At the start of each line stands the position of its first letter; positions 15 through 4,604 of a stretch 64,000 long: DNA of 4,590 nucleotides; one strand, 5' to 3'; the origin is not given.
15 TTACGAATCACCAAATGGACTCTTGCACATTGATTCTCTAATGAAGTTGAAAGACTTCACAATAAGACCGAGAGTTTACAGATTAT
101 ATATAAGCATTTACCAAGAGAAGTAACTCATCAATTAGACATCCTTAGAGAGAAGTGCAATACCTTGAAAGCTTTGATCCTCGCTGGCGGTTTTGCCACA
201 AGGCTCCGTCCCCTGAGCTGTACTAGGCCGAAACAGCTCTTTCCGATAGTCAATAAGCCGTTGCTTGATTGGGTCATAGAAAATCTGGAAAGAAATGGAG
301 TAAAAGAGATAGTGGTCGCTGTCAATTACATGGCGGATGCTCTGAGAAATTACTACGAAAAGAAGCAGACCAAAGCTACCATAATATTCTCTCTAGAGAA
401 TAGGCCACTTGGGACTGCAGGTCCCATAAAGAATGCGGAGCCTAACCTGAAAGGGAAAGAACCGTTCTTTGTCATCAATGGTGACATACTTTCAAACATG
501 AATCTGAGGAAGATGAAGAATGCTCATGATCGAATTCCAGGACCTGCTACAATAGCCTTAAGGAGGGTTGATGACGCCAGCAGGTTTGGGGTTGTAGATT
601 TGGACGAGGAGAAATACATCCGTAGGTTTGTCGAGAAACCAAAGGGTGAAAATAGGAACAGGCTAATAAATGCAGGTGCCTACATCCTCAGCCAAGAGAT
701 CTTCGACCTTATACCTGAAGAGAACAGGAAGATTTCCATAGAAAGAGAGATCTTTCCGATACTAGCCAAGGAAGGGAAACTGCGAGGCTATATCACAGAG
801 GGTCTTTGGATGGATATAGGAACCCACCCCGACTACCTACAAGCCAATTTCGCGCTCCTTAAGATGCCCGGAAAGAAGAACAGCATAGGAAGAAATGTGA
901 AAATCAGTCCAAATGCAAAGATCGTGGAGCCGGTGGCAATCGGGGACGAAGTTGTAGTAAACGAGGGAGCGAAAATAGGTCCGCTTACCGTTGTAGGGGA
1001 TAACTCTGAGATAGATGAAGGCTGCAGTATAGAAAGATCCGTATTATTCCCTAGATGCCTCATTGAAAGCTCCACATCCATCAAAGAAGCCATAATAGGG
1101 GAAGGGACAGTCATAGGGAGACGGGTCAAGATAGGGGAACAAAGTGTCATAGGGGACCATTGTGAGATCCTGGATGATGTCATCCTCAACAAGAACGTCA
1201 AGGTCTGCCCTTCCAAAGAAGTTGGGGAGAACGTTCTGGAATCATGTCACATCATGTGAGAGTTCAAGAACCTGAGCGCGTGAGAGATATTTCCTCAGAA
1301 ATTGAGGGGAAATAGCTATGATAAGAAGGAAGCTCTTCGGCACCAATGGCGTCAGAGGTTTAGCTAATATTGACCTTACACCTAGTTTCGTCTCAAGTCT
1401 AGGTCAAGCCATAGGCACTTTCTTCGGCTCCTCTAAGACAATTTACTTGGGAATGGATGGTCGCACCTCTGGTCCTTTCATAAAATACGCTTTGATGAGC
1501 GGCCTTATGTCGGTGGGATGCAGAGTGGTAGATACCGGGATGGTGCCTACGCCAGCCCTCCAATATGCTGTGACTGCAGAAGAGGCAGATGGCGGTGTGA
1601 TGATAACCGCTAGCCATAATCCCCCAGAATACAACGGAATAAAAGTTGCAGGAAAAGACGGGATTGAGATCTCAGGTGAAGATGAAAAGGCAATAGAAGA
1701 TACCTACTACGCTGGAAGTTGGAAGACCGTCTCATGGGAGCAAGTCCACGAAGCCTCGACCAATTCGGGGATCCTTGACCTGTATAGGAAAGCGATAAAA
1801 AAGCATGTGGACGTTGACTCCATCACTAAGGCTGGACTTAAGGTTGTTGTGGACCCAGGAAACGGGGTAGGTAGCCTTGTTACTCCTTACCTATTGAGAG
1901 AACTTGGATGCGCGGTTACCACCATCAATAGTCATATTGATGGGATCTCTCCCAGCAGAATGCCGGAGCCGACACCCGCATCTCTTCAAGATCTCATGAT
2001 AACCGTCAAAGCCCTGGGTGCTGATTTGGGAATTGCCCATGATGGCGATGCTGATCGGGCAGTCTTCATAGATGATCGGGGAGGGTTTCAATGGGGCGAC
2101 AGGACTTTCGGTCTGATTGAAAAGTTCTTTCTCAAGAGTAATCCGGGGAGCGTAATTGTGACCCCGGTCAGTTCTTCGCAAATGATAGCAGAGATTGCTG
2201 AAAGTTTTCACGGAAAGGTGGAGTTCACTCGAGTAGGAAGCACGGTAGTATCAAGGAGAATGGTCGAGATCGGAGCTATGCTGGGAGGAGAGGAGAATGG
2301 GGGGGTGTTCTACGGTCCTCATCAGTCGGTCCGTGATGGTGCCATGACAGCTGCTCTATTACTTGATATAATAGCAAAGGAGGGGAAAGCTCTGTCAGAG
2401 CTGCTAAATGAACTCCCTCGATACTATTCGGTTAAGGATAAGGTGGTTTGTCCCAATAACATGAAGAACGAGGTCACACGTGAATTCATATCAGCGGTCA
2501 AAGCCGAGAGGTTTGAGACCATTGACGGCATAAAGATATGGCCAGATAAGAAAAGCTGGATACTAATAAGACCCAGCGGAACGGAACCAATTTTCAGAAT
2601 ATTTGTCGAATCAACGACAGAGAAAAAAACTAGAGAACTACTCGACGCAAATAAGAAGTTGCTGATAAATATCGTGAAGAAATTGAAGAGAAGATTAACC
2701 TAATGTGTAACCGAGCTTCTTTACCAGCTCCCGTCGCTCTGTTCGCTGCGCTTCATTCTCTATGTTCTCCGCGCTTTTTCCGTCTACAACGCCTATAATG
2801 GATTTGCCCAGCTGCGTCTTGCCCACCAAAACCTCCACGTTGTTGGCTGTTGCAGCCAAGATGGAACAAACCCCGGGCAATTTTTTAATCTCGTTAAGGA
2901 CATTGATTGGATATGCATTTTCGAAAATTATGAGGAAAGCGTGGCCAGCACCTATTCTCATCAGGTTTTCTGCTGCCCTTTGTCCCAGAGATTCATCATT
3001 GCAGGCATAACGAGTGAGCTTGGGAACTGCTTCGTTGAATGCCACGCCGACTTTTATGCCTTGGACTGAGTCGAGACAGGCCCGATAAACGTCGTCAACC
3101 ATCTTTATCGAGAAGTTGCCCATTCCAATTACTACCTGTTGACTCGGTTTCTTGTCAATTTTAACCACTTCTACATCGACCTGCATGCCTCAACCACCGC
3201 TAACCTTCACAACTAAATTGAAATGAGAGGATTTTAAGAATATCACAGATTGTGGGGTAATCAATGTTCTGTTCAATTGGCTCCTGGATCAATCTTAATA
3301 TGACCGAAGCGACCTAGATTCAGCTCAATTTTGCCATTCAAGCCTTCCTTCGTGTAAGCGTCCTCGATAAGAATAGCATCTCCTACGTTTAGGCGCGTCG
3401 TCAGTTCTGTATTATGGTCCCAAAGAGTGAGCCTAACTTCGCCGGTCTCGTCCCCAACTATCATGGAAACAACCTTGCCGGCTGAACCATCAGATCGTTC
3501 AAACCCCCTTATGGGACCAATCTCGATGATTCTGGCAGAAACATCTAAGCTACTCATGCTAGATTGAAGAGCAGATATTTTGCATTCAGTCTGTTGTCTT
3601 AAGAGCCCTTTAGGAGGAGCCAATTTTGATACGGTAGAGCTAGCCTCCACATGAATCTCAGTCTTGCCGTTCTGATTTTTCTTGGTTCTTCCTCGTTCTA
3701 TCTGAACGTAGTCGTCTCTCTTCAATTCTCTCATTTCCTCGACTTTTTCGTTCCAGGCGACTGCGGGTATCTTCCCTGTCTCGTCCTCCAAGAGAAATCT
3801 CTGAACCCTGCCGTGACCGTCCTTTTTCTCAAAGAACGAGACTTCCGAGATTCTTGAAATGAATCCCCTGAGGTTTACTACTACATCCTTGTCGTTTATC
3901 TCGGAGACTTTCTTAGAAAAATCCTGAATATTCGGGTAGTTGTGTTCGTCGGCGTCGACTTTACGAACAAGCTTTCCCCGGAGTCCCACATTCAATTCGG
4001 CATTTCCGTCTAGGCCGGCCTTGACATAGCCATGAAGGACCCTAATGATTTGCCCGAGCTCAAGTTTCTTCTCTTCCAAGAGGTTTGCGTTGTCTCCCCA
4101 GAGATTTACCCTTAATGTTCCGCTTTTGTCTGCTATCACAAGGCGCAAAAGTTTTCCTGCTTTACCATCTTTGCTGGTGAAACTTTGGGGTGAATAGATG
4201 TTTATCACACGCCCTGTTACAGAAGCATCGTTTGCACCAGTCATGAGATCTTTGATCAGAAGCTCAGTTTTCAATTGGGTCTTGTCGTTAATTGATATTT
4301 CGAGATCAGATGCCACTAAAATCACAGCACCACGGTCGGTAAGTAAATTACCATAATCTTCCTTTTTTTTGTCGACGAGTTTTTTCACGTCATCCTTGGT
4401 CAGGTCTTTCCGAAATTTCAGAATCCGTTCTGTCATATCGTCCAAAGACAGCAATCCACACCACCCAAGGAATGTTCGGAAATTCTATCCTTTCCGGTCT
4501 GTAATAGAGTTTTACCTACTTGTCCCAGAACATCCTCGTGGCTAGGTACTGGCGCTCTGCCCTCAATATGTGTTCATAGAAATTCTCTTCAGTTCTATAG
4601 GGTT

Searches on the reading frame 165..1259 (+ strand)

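Call 30: search_protein_families(library=pfam, max_evalue=0.00001, proteins=[window:165-1259:+])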
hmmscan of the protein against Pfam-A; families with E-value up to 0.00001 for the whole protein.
window:165-1259:+ (364 aa): 6 families
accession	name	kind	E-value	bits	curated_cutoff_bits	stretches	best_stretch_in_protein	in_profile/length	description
PF00483.29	NTP_transferase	-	1.2e-49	169.5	21.2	1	2-231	1-242/245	Nucleotidyl transferase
PF25084.1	LbH_EIF2B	-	9.8e-16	58.1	54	1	243-340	8-104/105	EIF2B subunit epsilon LbH domain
PF00132.30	Hexapep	-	1.1e-15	57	27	1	241-272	4-35/36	Bacterial transferase hexapeptide (six repeats)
PF12804.13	NTP_transf_3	-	3.3e-11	44.1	27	1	3-120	1-110/160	MobA-like NTP transferase domain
PF24894.1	Hexapep_GlmU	-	1.2e-09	38.6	23.3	1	275-326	35-86/104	GlmU-like, C-terminal hexapeptide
PF25087.1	GMPPB_C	-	1.6e-06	28.2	39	0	262-360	4-107/110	GMPPB C-terminal domain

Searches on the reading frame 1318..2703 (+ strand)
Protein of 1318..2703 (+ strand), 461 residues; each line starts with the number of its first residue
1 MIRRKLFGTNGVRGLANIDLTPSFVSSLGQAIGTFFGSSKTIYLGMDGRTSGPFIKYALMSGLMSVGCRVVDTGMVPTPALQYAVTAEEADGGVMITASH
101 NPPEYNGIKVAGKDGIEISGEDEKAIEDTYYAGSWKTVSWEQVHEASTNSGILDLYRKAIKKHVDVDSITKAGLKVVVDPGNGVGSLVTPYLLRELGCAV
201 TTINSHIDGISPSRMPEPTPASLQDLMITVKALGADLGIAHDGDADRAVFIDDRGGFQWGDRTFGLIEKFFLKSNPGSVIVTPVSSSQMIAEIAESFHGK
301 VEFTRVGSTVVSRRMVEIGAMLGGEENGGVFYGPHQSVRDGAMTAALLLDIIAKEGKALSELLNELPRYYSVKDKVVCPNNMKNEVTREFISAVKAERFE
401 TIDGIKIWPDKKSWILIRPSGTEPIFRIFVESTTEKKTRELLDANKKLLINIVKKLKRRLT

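Call 30: search_protein_families(library=pfam, max_evalue=0.00001, proteins=[window:1318-2703:+])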
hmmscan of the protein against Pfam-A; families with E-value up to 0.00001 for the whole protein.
window:1318-2703:+ (461 aa): 4 families
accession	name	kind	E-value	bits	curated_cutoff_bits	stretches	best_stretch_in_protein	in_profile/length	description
PF02878.22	PGM_PMM_I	-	2.1e-44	151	22.5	1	4-131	1-132/138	Phosphoglucomutase/phosphomannomutase, alpha/beta/alpha domain I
PF02879.22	PGM_PMM_II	-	1.7e-26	93.2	29.3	1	156-255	3-103/103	Phosphoglucomutase/phosphomannomutase, alpha/beta/alpha domain II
PF02880.22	PGM_PMM_III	-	1.3e-24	87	20.7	1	259-368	1-113/115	Phosphoglucomutase/phosphomannomutase, alpha/beta/alpha domain III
PF00408.26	PGM_PMM_IV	-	2.1e-07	31.3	23.1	1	395-444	16-64/68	Phosphoglucomutase/phosphomannomutase, C-terminal domain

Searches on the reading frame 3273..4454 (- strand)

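Call 30: search_protein_families(library=pfam, max_evalue=0.00001, proteins=[window:3273-4454:-])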
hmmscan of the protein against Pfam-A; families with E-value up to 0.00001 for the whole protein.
window:3273-4454:- (393 aa): 2 families
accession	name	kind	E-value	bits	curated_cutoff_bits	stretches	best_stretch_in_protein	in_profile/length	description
PF01336.31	tRNA_anti-codon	-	1.6e-26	92.4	27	2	193-270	1-70/75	OB-fold nucleic acid binding domain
PF17244.8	CDC24_OB3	-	2e-14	54.4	25.4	0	296-370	2-77/216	Cell division control protein 24, OB domain 3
